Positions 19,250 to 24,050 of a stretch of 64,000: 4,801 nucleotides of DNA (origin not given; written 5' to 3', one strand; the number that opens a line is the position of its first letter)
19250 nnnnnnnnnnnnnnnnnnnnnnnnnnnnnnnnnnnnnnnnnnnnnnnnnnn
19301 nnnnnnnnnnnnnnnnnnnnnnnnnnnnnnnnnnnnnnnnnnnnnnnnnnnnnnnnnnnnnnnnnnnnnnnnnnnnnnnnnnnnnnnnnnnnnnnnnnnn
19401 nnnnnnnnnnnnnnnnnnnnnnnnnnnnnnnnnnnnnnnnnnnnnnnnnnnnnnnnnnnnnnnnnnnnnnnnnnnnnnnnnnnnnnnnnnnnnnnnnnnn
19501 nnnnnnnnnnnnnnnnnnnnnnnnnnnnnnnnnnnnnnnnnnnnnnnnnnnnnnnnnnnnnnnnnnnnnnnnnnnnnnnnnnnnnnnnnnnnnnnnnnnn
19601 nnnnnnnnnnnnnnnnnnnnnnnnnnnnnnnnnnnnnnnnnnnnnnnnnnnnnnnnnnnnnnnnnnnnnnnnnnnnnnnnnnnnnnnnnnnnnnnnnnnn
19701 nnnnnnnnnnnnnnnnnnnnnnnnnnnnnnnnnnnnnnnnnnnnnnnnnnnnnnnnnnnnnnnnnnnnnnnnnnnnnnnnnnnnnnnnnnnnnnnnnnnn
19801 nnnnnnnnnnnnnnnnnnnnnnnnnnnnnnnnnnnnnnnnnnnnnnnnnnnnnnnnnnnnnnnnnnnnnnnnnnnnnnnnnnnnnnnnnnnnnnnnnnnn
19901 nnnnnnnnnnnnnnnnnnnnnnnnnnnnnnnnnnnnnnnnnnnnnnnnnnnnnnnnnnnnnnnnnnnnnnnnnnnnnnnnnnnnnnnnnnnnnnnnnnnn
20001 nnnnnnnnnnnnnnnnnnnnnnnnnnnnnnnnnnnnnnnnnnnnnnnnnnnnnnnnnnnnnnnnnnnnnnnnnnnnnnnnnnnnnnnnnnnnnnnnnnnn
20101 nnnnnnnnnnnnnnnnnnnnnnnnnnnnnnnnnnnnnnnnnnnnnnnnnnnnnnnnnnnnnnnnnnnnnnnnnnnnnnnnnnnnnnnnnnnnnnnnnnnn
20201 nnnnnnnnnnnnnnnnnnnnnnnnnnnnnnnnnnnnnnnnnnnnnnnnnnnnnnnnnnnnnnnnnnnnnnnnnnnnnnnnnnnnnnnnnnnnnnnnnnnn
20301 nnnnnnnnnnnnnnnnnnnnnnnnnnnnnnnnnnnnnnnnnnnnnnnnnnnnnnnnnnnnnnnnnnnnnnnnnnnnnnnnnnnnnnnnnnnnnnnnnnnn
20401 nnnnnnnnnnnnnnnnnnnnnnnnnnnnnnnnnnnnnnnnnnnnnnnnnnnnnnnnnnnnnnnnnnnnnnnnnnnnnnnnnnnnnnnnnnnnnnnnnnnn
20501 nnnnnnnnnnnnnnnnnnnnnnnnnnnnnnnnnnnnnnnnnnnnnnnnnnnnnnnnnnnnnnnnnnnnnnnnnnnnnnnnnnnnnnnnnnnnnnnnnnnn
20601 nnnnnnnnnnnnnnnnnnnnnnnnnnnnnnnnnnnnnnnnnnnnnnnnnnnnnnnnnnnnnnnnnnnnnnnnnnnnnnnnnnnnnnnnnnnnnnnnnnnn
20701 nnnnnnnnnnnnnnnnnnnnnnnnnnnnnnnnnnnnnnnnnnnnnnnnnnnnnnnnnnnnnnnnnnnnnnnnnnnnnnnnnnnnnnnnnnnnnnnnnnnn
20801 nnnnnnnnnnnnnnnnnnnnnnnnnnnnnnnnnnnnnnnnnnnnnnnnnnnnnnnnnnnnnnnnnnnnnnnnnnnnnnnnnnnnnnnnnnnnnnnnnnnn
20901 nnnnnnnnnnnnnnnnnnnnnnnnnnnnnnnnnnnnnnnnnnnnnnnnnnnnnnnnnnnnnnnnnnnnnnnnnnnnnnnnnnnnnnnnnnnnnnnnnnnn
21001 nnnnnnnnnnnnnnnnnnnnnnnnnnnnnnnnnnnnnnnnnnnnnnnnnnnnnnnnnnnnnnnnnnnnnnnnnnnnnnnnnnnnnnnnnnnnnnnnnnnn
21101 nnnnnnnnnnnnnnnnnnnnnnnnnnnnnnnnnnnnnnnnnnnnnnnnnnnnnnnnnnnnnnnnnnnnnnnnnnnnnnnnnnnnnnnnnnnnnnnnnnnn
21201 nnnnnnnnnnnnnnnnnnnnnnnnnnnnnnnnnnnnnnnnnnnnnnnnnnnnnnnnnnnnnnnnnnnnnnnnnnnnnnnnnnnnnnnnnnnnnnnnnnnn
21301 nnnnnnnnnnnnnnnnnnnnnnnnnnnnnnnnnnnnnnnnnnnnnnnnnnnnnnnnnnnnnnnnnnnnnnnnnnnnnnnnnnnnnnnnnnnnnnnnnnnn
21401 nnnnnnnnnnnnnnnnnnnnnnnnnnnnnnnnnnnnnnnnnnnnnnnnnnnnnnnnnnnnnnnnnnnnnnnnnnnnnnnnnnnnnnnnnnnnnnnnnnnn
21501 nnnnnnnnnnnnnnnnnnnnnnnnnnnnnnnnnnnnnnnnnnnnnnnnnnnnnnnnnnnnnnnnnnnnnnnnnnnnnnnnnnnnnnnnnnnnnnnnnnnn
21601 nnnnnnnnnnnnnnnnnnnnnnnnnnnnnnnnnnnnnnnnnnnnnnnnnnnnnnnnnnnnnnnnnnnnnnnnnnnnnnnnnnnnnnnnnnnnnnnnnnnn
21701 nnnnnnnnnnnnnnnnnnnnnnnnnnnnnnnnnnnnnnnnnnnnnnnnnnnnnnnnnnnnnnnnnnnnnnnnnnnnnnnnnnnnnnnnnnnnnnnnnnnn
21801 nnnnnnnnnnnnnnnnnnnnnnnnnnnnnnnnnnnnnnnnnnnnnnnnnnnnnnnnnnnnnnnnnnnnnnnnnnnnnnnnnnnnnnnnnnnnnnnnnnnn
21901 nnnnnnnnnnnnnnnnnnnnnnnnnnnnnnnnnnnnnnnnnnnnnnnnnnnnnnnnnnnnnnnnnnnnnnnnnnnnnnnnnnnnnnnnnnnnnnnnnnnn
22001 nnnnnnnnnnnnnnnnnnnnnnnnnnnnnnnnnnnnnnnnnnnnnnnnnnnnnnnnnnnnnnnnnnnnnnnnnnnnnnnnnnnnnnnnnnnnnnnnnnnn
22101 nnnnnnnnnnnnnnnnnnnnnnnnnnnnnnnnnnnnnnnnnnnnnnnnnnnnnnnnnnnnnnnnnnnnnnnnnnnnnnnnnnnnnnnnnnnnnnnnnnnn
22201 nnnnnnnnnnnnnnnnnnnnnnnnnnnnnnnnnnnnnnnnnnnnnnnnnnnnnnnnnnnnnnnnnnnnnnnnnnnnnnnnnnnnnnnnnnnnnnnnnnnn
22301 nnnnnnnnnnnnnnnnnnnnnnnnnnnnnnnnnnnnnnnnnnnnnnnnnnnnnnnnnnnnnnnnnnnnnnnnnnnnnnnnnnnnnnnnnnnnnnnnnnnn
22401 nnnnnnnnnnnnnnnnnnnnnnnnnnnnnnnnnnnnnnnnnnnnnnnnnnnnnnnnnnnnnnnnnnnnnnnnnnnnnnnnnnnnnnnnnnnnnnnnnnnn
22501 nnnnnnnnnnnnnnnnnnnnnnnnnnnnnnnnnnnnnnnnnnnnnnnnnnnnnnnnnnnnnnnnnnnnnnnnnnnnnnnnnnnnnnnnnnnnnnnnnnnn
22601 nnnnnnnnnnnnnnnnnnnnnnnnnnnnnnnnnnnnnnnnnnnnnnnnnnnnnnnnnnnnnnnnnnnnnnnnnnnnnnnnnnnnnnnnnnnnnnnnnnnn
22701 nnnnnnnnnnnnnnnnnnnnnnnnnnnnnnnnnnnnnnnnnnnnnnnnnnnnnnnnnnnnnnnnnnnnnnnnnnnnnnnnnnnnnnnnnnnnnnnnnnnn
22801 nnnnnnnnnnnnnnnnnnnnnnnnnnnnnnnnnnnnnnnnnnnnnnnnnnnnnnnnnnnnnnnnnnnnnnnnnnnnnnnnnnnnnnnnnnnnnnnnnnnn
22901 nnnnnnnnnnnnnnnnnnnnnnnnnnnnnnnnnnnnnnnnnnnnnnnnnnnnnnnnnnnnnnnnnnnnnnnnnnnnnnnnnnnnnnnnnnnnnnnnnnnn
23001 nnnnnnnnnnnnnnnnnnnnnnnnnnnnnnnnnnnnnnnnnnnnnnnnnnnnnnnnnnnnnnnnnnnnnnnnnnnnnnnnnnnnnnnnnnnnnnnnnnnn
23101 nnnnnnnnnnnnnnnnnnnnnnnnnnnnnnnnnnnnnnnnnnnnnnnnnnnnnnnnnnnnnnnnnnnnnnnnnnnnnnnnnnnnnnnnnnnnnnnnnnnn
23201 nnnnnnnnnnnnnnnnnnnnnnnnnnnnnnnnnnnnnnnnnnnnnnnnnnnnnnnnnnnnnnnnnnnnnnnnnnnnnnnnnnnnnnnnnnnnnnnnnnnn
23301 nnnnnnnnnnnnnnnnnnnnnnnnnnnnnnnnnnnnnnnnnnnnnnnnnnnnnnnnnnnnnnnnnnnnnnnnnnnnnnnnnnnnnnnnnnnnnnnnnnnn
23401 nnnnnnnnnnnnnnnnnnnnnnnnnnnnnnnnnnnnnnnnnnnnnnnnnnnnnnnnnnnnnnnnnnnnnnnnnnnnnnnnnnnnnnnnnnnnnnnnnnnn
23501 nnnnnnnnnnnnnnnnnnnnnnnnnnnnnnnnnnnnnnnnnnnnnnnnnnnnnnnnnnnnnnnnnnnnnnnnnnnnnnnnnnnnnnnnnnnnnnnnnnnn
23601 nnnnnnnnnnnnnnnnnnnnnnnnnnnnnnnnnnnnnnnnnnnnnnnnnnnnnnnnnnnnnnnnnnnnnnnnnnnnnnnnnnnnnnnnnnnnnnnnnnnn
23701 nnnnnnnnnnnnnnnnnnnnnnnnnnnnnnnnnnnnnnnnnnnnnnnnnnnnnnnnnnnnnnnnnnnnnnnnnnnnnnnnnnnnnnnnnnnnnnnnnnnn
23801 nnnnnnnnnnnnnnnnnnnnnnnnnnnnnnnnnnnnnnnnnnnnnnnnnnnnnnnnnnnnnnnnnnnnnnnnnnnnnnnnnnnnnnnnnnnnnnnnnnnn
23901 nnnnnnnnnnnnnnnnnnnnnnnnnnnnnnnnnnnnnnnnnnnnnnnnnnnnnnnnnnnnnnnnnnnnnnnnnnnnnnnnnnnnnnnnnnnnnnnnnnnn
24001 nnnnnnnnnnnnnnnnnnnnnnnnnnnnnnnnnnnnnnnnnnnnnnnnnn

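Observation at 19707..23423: ECF sigma/anti-sigma-linked secreted Cys-repeat peptide with DUF692 (MNIO) and DUF2063: candidate periplasmic RiPP-type metallophore system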

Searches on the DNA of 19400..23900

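Call 35: search_rna_families(source=window, start=19400, end=23900, threshold=evalue, max_evalue=1)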
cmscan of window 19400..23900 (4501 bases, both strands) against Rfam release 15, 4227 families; matches with E-value up to 1: 0.
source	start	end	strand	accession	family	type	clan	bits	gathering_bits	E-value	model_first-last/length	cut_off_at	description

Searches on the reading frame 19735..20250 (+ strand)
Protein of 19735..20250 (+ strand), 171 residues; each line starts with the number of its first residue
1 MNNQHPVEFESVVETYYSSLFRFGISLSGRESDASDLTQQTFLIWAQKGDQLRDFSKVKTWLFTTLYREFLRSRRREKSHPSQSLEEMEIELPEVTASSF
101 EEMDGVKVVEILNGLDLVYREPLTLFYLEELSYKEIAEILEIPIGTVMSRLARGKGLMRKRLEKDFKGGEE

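Call 3: search_protein_families(library=pfam, proteins=[window:19735-20250:+], max_evalue=0.1)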
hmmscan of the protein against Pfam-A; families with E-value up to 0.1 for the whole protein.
window:19735-20250:+ (171 aa): 6 families
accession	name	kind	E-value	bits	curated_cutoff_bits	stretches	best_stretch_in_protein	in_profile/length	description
PF08281.18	Sigma70_r4_2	-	5.4e-15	55.2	25.7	1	108-155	4-51/54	Sigma-70, region 4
PF04542.20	Sigma70_r2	-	5.8e-10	39.3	24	1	13-78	2-69/71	Sigma-70 region 2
PF04545.22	Sigma70_r4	-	1.5e-07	31.3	24.1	1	119-154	9-44/50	Sigma-70, region 4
PF13412.12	HTH_24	-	0.019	15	21.9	1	131-153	18-40/48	Winged helix-turn-helix DNA-binding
PF22029.2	PhyR_sigma2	-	0.089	13.3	27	0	22-66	10-54/55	Sigma2 domain of PhyR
PF04297.20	UPF0122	-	0.093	13.4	22.7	0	123-159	26-62/101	Putative helix-turn-helix protein, YlxM / p13 like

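Call 4: search_protein_families(library=ncbifam, proteins=[window:19735-20250:+], max_evalue=0.1)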
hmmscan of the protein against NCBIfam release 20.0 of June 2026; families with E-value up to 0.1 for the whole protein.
window:19735-20250:+ (171 aa): 87 families (the best 25 are shown)
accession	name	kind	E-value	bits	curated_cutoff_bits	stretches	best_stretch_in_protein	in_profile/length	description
TIGR02950.1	SigM_subfam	subfamily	2.4e-23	82.7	147.95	1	10-162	3-158/159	RNA polymerase sigma factor, SigM family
NF009170.0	PRK12517.1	subfamily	2.8e-23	82.3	197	1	7-165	23-179/188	RNA polymerase sigma factor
NF009174.0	PRK12522.1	equivalog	3.4e-22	79.3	217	1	9-169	5-174/175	RNA polymerase sigma factor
TIGR02983.1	SigE-fam_strep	subfamily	9e-22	77.7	141.55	1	7-164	6-160/162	SigE family RNA polymerase sigma factor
NF009164.0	PRK12511.1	equivalog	1.1e-20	74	185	1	17-161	14-158/182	RNA polymerase sigma factor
NF007226.0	PRK09644.1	equivalog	1.3e-20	74.2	199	1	8-163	2-158/166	RNA polymerase sigma factor SigM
NF007216.0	PRK09638.1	equivalog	2.1e-20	73.2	194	1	9-165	20-177/180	RNA polymerase sigma factor SigY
NF009185.0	PRK12533.1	equivalog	5.2e-19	68.8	248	1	27-159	49-190/231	RNA polymerase sigma factor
NF007223.0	PRK09641.1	equivalog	1.8e-18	67.1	209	1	9-164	20-186/187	RNA polymerase sigma factor SigW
TIGR02937.1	sigma70-ECF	superfamily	2.2e-18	66.4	42.9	1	9-162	3-165/165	sigma-70 family RNA polymerase sigma factor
NF006930.0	PRK09415.1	subfamily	3.8e-18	65.9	198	1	11-164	20-177/179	RNA polymerase factor sigma C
NF058625.1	sigma_PG0214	equivalog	9.2e-18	64.5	130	1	8-165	5-164/170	GFO_1088 family ECF-type sigma factor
TIGR02947.1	SigH_actino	hypoth_equivalog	3.4e-17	62.8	251.55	1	6-163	10-180/193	RNA polymerase sigma-70 factor, TIGR02947 family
NF004113.0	PRK05602.1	equivalog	1.3e-16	60.8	208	1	20-165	58-204/211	RNA polymerase sigma factor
TIGR02985.1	Sig70_bacteroi1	subfamily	2.5e-16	60.3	126.4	1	8-162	2-162/162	RNA polymerase sigma-70 factor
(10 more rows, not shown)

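Call 78: find_related_loci(query=A5, collection=metagenome_contigs, flank=6000)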
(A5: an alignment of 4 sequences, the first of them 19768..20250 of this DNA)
Query A5 (160 aa) in metagenome_contigs; peptide patterns used: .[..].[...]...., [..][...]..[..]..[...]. (x = any residue, [..] = any of these).
600 stretches matched a pattern (row limit reached: there are more); 542 encode a relative of the query (tblastn E <= 1e-3); the best 80 are kept; 80 distinct loci.
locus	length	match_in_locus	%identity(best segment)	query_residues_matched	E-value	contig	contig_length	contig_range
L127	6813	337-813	58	1-159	3e-58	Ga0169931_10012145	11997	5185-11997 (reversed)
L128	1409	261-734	56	1-157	1e-59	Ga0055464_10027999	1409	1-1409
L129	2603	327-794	58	1-156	6e-57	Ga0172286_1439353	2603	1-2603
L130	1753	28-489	55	1-154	9e-58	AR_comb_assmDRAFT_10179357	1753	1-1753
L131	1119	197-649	60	1-151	7e-60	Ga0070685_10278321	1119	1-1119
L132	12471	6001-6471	56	1-157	3e-56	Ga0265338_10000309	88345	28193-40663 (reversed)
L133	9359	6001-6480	56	1-159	2e-56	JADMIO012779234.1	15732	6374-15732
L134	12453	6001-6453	57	1-151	6e-56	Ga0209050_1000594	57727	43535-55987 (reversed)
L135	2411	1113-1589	58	1-158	4e-56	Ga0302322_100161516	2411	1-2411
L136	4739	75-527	58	1-151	3e-55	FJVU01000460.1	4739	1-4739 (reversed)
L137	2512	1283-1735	57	1-151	9e-56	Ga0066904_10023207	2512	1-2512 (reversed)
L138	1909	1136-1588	58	1-151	2e-56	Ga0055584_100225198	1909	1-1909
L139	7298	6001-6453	56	1-151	3e-55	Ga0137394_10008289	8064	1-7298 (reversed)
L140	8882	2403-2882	53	1-159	4e-55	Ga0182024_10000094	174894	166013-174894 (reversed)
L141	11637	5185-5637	57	1-151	3e-55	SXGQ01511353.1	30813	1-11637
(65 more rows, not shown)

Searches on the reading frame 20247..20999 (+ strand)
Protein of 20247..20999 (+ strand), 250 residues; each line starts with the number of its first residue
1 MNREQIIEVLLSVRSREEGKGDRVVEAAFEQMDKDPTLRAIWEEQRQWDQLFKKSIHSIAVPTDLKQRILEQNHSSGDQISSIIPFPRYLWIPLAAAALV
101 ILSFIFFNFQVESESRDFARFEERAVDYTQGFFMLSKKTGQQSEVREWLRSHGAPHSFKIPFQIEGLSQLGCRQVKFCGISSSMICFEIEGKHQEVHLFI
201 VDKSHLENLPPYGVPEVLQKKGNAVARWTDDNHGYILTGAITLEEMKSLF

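Call 3: search_protein_families(library=pfam, proteins=[window:20247-20999:+], max_evalue=0.1)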
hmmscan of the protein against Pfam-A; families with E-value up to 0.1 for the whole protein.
window:20247-20999:+ (250 aa): 1 family
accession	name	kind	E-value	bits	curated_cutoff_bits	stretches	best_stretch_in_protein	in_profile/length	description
PF11859.13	DUF3379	-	0.00024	20.9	33.2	1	27-203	20-184/232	Protein of unknown function (DUF3379)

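Call 4: search_protein_families(library=ncbifam, proteins=[window:20247-20999:+], max_evalue=0.1)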
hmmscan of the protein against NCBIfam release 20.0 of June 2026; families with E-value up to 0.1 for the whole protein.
window:20247-20999:+ (250 aa): 1 family
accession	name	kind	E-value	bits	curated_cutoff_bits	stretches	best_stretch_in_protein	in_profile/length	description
NF010501.0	PRK13920.1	subfamily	0.055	13.1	225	1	23-122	22-119/213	putative anti-sigmaE protein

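Call 32: search_solved_structures(query=window:20247-20999:+, max_evalue=10)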
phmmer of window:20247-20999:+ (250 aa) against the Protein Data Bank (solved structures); distinct sequences matched with E-value up to 10: 0.

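Call 41: find_homologous_proteins(query=window:20247-20999:+, max_evalue=0.001)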
Query window:20247-20999:+ (250 aa): 6 proteins with E <= 0.001 among 585 candidates.
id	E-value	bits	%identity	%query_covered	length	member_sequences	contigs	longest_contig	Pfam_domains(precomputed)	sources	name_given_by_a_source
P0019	8.6e-165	564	100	100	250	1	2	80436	-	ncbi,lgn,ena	-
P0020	1.0e-101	357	64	100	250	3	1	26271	-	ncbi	-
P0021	5.4e-99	349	62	100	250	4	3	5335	-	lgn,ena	-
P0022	1.3e-90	321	56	100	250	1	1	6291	-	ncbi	ncbi:MAG: hypothetical protein V4507_15435 [Verrucomicrobiota bacterium]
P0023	1.3e-89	318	63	88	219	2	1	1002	-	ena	-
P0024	4.0e-72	261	49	100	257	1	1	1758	-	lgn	-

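Call 48: predict_structure(alignment_id=A3)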
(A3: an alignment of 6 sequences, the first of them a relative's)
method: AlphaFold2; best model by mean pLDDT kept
length: 250 residues; sequences in the alignment: 6
mean_pLDDT: 48.9   pTM: 0.36
mean pLDDT of the five models: 48.9, 48.3, 46.5, 44.7, 42.3
residues with pLDDT >= 90: 1; 70-90: 31; 50-70: 72; < 50: 146
segments of 3 or more residues with pLDDT < 50: 48-125, 135-142, 144-176, 183-193, 210-219
pLDDT, mean of each block of 10 residues (from residue 1): 70 68 83 86 62 32 39 34 32 40 35 26 49 48 45 31 32 44 44 51 55 41 57 60 56
secondary structure, 60 per line:
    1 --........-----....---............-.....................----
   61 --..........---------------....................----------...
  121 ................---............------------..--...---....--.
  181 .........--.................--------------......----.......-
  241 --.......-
elements in order: H3-10 H16-19 H23-34 H36-56 H63-72 H88-107 H118-136 H140-151 E174-177 E180-189 E192-202 H203-208 E223-228 E233-239 H243-249

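Call 75: find_related_loci(query=A3, collection=metagenome_contigs, flank=6000)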
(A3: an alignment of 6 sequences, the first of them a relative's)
Query A3 (250 aa) in metagenome_contigs; peptide patterns used: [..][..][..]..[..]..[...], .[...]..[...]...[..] (x = any residue, [..] = any of these).
254 stretches matched a pattern, but none encodes a relative of the query by tblastn (E <= 1e-3).
